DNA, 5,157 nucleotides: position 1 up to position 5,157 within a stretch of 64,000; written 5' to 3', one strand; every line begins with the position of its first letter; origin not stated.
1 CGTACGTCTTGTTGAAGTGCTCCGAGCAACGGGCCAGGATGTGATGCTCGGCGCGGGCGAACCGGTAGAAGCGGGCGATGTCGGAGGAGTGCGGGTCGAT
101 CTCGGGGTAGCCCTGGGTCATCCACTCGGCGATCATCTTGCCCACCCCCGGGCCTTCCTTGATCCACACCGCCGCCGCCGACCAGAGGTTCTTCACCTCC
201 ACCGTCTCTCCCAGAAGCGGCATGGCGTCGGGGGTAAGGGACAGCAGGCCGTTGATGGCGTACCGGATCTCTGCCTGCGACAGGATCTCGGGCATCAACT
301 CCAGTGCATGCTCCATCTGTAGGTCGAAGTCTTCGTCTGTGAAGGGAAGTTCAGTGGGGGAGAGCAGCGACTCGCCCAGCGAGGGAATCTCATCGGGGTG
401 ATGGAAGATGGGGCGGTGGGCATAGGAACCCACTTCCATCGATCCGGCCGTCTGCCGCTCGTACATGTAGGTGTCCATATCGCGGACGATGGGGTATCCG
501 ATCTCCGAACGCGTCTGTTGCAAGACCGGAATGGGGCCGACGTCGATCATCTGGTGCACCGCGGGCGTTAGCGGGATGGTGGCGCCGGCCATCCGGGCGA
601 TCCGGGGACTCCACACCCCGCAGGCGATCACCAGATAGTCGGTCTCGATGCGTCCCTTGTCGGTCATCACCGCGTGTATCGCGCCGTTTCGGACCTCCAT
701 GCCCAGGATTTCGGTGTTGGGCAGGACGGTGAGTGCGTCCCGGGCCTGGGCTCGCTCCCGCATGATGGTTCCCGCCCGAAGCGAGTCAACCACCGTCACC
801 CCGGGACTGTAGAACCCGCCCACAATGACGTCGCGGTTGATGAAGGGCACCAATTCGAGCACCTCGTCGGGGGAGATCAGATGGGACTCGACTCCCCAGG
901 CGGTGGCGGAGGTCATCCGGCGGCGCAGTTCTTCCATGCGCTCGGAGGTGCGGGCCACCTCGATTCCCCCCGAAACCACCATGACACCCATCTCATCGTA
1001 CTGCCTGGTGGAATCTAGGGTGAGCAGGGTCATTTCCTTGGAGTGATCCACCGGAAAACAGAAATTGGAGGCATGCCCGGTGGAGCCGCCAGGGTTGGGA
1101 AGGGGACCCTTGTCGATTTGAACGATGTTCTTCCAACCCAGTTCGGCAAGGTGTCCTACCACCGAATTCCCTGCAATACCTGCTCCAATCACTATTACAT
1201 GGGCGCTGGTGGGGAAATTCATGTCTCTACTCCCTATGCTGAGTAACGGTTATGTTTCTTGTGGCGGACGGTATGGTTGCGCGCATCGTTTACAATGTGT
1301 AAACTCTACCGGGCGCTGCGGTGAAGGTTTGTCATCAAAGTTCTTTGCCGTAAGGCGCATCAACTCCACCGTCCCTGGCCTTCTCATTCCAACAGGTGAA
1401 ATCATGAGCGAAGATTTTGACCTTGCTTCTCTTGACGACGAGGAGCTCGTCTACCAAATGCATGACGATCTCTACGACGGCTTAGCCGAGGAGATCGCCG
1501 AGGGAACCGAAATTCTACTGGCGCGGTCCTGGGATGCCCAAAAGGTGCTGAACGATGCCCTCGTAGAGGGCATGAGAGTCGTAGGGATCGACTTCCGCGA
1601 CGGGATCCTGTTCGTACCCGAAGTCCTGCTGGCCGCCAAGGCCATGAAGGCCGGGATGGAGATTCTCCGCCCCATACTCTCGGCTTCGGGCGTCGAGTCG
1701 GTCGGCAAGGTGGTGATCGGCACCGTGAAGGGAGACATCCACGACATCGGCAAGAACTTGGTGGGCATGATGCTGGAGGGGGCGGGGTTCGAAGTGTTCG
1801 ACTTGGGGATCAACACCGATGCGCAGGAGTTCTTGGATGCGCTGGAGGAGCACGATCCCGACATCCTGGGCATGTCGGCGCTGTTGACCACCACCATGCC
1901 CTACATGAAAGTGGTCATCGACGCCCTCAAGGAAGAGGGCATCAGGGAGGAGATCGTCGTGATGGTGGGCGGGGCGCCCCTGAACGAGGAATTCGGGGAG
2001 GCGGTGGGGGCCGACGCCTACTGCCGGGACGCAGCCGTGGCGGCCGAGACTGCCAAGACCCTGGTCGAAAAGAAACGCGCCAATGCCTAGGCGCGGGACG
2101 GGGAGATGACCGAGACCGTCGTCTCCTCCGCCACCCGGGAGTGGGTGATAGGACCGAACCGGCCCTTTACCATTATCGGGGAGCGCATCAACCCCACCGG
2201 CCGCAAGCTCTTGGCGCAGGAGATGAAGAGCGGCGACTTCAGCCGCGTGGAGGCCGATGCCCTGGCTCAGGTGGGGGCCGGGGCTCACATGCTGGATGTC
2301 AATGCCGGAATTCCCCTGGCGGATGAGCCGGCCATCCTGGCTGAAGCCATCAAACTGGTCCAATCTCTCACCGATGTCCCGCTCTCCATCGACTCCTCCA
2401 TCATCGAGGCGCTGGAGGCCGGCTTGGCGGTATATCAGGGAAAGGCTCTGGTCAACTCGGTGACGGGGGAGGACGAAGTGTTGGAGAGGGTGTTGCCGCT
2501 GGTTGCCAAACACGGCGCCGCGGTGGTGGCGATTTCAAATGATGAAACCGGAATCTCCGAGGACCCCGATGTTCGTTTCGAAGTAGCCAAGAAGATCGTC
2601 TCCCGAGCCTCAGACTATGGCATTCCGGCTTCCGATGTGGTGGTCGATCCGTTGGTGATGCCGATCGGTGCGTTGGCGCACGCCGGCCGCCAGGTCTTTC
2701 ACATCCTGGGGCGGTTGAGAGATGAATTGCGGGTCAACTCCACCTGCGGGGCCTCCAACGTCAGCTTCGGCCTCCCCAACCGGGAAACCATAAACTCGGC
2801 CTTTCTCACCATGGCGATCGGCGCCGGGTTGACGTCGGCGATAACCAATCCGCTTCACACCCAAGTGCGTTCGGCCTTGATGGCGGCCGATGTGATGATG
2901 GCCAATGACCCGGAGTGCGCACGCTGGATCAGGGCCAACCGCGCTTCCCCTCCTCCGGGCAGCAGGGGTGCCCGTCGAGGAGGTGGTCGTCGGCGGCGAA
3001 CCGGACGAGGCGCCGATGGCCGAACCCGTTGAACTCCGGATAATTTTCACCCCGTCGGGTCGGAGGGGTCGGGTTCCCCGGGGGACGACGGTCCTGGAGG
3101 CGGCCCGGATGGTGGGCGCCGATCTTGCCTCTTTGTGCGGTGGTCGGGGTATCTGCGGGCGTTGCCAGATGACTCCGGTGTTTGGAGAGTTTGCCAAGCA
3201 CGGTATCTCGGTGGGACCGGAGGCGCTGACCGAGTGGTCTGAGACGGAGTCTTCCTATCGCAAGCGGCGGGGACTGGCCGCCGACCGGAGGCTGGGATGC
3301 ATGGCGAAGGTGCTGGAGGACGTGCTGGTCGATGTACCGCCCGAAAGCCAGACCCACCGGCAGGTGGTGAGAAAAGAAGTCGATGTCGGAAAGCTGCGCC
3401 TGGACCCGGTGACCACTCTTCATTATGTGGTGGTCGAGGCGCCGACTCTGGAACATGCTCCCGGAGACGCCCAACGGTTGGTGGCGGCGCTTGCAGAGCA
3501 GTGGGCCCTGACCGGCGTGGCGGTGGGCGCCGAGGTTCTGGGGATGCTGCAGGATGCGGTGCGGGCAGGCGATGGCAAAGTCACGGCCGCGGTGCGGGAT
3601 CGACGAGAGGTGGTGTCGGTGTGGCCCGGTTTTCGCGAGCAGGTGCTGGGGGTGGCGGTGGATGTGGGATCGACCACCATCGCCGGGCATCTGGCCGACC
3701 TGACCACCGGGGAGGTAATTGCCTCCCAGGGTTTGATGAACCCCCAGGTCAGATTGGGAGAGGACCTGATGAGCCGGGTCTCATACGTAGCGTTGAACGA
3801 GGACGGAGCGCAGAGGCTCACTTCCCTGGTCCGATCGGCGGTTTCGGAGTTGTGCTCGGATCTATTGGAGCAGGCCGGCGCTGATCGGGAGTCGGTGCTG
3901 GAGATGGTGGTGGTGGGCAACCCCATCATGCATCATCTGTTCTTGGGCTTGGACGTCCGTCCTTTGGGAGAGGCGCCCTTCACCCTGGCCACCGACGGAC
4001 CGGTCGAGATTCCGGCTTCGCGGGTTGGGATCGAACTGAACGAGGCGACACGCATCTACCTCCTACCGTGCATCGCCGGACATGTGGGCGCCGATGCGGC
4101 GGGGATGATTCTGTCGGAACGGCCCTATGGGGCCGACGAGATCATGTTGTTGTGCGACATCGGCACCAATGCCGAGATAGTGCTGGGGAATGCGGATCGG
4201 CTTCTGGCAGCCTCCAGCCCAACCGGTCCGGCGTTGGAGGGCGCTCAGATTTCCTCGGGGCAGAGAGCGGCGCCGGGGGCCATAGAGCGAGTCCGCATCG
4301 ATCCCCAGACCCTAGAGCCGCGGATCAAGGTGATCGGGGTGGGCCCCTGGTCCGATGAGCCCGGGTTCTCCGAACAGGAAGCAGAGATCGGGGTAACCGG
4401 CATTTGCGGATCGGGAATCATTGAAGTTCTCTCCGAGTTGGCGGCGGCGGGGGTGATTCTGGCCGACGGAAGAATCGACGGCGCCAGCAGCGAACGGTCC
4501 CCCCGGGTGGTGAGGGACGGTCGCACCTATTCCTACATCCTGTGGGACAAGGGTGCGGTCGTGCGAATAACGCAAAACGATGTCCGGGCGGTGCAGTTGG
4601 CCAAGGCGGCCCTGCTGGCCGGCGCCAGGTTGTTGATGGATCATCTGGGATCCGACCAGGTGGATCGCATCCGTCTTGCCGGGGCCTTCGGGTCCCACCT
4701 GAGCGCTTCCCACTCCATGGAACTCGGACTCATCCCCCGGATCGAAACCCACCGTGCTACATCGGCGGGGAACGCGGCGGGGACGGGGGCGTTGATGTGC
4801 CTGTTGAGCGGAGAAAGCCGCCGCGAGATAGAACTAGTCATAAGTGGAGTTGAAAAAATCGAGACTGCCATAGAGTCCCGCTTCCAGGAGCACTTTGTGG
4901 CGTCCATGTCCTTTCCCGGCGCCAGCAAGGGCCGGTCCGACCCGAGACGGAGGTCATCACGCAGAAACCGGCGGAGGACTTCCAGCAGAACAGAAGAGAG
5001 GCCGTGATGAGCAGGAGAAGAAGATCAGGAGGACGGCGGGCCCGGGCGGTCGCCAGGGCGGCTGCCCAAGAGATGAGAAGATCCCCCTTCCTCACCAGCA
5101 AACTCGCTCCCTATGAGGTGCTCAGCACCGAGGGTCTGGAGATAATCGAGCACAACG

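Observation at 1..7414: Cobalamin-dependent MttB-family quaternary-amine demethylation operon in a high-GC actinobacterial, apparently aerobic context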

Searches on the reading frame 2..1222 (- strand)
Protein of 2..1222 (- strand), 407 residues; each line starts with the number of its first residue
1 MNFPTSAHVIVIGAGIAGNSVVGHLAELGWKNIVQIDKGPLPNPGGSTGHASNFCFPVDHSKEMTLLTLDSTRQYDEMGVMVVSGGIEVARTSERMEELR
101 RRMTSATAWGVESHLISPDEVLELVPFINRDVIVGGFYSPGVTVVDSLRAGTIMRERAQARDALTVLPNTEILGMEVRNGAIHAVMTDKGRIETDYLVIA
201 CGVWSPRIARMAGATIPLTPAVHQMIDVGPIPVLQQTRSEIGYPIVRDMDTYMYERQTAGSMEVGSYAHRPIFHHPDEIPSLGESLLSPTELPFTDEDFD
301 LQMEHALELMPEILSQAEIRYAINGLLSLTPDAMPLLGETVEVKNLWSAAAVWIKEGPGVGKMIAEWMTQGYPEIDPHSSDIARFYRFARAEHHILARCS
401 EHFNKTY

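Call 5: search_protein_families(library=pfam, proteins=[window:2-1222:-])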
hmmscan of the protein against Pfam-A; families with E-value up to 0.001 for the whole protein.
window:2-1222:- (407 aa): 4 families
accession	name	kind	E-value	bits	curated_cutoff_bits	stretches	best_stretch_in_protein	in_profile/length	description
PF01266.30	DAO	-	2.5e-46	159.3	27.9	1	8-367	1-353/353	FAD dependent oxidoreductase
PF16350.10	FAO_M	-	2.4e-06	28.1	27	1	371-407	2-38/56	FAD dependent oxidoreductase central domain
PF07992.20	Pyr_redox_2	-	0.00024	21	26.1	0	8-214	2-119/291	Pyridine nucleotide-disulphide oxidoreductase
PF01494.25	FAD_binding_3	-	0.00067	19.4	22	0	142-222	94-177/349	FAD binding domain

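Call 6: search_protein_families(library=ncbifam, proteins=[window:2-1222:-])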
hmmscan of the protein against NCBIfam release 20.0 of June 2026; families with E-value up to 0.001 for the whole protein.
window:2-1222:- (407 aa): 14 families
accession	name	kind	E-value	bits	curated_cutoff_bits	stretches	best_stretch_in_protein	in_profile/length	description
NF001933.0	PRK00711.1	subfamily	3.3e-19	69.2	383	1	83-220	134-272/429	D-amino acid dehydrogenase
TIGR01373.1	soxB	subfamily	4.5e-17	62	529.45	1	8-226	32-261/407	sarcosine oxidase subunit beta family protein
TIGR02352.1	thiamin_ThiO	equivalog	4.2e-13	49.1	250.8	1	9-229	1-226/351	glycine oxidase ThiO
NF008425.0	PRK11259.1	equivalog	1.7e-11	43.7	257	1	7-212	5-212/377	N-methyl-L-tryptophan oxidase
TIGR03364.1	HpnW_proposed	hypoth_equivalog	1.4e-09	37.5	285.1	1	8-230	2-222/365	TIGR03364 family FAD-dependent oxidoreductase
NF008726.1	PRK11728.1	equivalog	4.5e-07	29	299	1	9-216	3-213/389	L-2-hydroxyglutarate oxidase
NF009074.0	PRK12409.1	equivalog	4.6e-07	29.3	494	1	89-226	139-279/410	D-amino acid dehydrogenase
TIGR03197.1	MnmC_Cterm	equivalog_domain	5.6e-07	29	174.2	1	8-224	1-220/400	FAD-dependent 5-carboxymethylaminomethyl-2-thiouridine(34) oxidoreductase MnmC1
TIGR03377.1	glycerol3P_GlpA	equivalog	1.1e-06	27.5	552.8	1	86-225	82-224/530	anaerobic glycerol-3-phosphate dehydrogenase subunit GlpA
NF033460.1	glycerol3P_ox_II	equivalog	1.6e-06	27.5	460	1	113-214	118-217/361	type 2 glycerol-3-phosphate oxidase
TIGR01377.1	soxA_mon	subfamily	1.3e-05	24.2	479.65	1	9-221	3-216/381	amino oxidase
NF002480.1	PRK01747.1-1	equivalog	1.3e-05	23.8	540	1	6-261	248-499/645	bifunctional tRNA (5-methylaminomethyl-2-thiouridine)(34)-methyltransferase MnmC2/FAD-dependent 5-carboxymethylaminomethyl-2-thiouridine(34)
NF006130.0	PRK08274.1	equivalog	0.00012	21.1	369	1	6-204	5-192/467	FAD-dependent tricarballylate dehydrogenase TcuA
NF008313.0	PRK11101.1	equivalog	0.00036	19.2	425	0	103-224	108-232/548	anaerobic glycerol-3-phosphate dehydrogenase subunit A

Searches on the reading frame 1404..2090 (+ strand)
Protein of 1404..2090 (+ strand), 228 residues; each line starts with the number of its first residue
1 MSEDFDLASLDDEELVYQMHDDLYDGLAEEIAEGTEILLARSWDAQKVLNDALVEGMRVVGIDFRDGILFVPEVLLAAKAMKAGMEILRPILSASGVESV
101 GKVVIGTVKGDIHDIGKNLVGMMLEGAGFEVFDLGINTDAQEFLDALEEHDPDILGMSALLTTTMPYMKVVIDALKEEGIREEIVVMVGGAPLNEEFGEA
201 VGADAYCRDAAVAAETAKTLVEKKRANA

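Call 5: search_protein_families(library=pfam, proteins=[window:1404-2090:+])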
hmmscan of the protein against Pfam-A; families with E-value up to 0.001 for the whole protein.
window:1404-2090:+ (228 aa): 2 families
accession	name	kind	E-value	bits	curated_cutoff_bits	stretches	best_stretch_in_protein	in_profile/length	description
PF02310.24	B12-binding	-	1.5e-27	96.2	32.1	1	101-210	1-112/121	B12 binding domain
PF02607.22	B12-binding_2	-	5.2e-16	59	23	1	18-88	4-73/74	B12 binding domain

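Call 6: search_protein_families(library=ncbifam, proteins=[window:1404-2090:+])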
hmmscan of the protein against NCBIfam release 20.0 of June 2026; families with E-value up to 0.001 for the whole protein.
window:1404-2090:+ (228 aa): 16 families
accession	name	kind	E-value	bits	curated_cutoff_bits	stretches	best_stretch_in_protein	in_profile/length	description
NF047996.1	corrin_MtgC_2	exception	4.5e-64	215.8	370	1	13-222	2-211/212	glycine betaine-specific corrinoid protein MtgC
NF041607.1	dimeth_corrin_MtbC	equivalog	6.2e-53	179.3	350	1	43-220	24-202/203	dimethylamine corrinoid protein MtbC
TIGR02370.1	pyl_corrinoid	subfamily_domain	4.7e-52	176.2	215.3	1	28-211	11-195/197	methyltransferase cognate corrinoid protein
NF047995.1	corrinoid_MtgC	exception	4.4e-51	173.4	310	1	14-222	3-214/215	glycine betaine-specific corrinoid protein MtgC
TIGR02082.1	metH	equivalog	1.7e-43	148.5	1010.85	1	13-217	644-848/1182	methionine synthase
NF040655.1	MtaC_Meth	equivalog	6.1e-41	140.1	420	1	12-224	32-241/253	methanol--corrinoid protein MtaC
NF007024.0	PRK09490.1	equivalog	4.6e-36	124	1497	1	19-197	665-846/1234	methionine synthase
NF040669.1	MtaC2_Meth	equivalog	3.5e-35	121.6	450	1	10-225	37-250/267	methanol--corrinoid protein MtaC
NF002612.0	PRK02261.1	equivalog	4.5e-15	55.4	110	1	102-191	5-93/148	methylaspartate mutase subunit S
TIGR01501.1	MthylAspMutase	equivalog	9.2e-11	41.6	135.8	1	103-191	4-91/134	methylaspartate mutase subunit S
TIGR00640.1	acid_CoA_mut_C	subfamily_domain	2.8e-09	37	57.45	1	102-196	4-97/132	methylmalonyl-CoA mutase C-terminal domain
NF040743.1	ornith_mutase_E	equivalog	3.4e-08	31.9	800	1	102-226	597-728/730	D-ornithine 4,5-aminomutase subunit OraE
NF052513.1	TransRegCarH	equivalog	1e-07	31.6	400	1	40-209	107-266/274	HTH-type transcriptional repressor CarH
NF006944.0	PRK09426.1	equivalog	4.7e-07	28.1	876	1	102-224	591-714/721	methylmalonyl-CoA mutase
NF052385.1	Lys_5_6_beta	equivalog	1.4e-06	28.2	280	1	128-223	138-236/241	lysine 5,6-aminomutase subunit beta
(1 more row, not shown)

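Call 55: search_solved_structures(query=window:1404-2090:+, max_evalue=1e-10)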
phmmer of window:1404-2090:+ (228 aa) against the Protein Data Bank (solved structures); distinct sequences matched with E-value up to 1e-10: 16.
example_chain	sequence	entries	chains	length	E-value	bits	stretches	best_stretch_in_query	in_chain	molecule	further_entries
1y80_A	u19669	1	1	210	1.5e-57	198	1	20-222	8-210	Predicted cobalamin binding protein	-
4jgi_A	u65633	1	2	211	1.7e-40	142.2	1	18-213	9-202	Putative uncharacterized protein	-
7xcn_M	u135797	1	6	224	8.9e-39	136.6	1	21-216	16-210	Trimethylamine methyltransferase corrinoid protein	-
2i2x_B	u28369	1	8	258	1.4e-30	109.8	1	12-221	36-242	Methyltransferase 1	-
3ezx_A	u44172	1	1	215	5.1e-30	108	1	20-217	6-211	Monomethylamine corrinoid protein 1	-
1bmt_A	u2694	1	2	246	1.4e-29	106.5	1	20-195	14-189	METHIONINE SYNTHASE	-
3bul_A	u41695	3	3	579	8.6e-29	104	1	20-195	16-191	Methionine synthase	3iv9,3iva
1k7y_A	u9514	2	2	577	2.7e-27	99.1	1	20-195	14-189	methionine synthase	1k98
9cbp_A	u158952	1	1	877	3.5e-26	95.4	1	43-202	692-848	Methionine synthase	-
8ssc_A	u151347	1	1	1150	7.1e-26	94.4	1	44-202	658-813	Methionine synthase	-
8ssd_A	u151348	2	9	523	1.3e-25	93.5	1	45-202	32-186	Methionine synthase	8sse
8g3h_A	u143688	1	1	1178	2.3e-25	92.7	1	26-200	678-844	Methionine synthase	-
9cbq_A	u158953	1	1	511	1e-24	90.6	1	43-202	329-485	Methionine synthase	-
9cbr_A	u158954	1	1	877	1e-24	90.6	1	43-202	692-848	Methionine synthase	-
9cbo_A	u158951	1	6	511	1.3e-24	90.3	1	43-202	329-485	Methionine synthase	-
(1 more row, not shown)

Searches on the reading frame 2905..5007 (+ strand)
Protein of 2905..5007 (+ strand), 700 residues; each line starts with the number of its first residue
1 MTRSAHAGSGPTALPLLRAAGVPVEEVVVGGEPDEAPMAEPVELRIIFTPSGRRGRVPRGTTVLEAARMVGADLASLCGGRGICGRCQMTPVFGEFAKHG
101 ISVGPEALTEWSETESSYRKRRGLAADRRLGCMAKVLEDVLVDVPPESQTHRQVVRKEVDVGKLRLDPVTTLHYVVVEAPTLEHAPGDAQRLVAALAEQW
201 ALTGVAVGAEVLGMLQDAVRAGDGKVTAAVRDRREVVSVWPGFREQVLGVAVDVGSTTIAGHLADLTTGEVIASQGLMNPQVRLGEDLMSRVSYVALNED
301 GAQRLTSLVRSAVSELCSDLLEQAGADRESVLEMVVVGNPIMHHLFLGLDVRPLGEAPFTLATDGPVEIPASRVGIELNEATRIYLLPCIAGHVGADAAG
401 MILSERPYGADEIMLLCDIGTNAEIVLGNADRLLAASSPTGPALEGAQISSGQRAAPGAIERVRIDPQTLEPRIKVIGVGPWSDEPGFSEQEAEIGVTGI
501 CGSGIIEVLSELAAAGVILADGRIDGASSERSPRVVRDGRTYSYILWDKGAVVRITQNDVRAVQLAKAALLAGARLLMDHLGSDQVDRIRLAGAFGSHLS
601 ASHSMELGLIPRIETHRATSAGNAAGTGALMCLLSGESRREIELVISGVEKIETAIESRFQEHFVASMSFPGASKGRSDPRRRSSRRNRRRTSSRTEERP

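Call 5: search_protein_families(library=pfam, proteins=[window:2905-5007:+])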
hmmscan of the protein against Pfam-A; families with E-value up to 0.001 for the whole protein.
window:2905-5007:+ (700 aa): 3 families
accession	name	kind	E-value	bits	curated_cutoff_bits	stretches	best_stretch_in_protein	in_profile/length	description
PF14574.11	RACo_C_ter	-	3.9e-80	269.1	27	1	412-673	1-252/261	C-terminal domain of RACo the ASKHA domain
PF17651.6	Raco_middle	-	1.1e-47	162.1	26.8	1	248-404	1-157/163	RACo middle region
PF17650.6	RACo_linker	-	6.3e-20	71.2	26.2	1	164-246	6-86/86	RACo linker region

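Call 6: search_protein_families(library=ncbifam, proteins=[window:2905-5007:+])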
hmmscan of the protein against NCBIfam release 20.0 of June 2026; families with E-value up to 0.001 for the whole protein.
window:2905-5007:+ (700 aa): 4 families
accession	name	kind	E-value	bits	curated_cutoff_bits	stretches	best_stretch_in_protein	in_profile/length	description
NF040756.1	corr_regen_AcsV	exception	4.6e-100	335.8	800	1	46-671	2-624/632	corrinoid activation/regeneration protein AcsV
TIGR04270.1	Rama_corrin_act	subfamily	7.8e-29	100.4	500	1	249-667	2-413/534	methylamine methyltransferase corrinoid protein reductive activase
TIGR02007.1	fdx_isc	equivalog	0.00023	21.3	132.1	1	48-150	11-105/110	ISC system 2Fe-2S type ferredoxin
TIGR01941.1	nqrF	equivalog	0.00044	19.3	295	1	53-147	42-123/405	NADH:ubiquinone reductase (Na(+)-transporting) subunit F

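Call 56: search_solved_structures(query=window:3016-5007:+, max_evalue=0.00001)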
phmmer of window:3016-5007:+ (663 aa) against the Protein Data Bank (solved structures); distinct sequences matched with E-value up to 0.00001: 3.
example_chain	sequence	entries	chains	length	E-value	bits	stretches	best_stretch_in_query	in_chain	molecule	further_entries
3zyy_X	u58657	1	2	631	2.3e-84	287.2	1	6-634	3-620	IRON-SULFUR CLUSTER BINDING PROTEIN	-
4c1n_K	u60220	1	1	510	9e-76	258.8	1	129-634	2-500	IRON-SULFUR CLUSTER BINDING PROTEIN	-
4c1n_I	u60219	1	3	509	1.2e-75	258.4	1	137-634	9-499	IRON-SULFUR CLUSTER BINDING PROTEIN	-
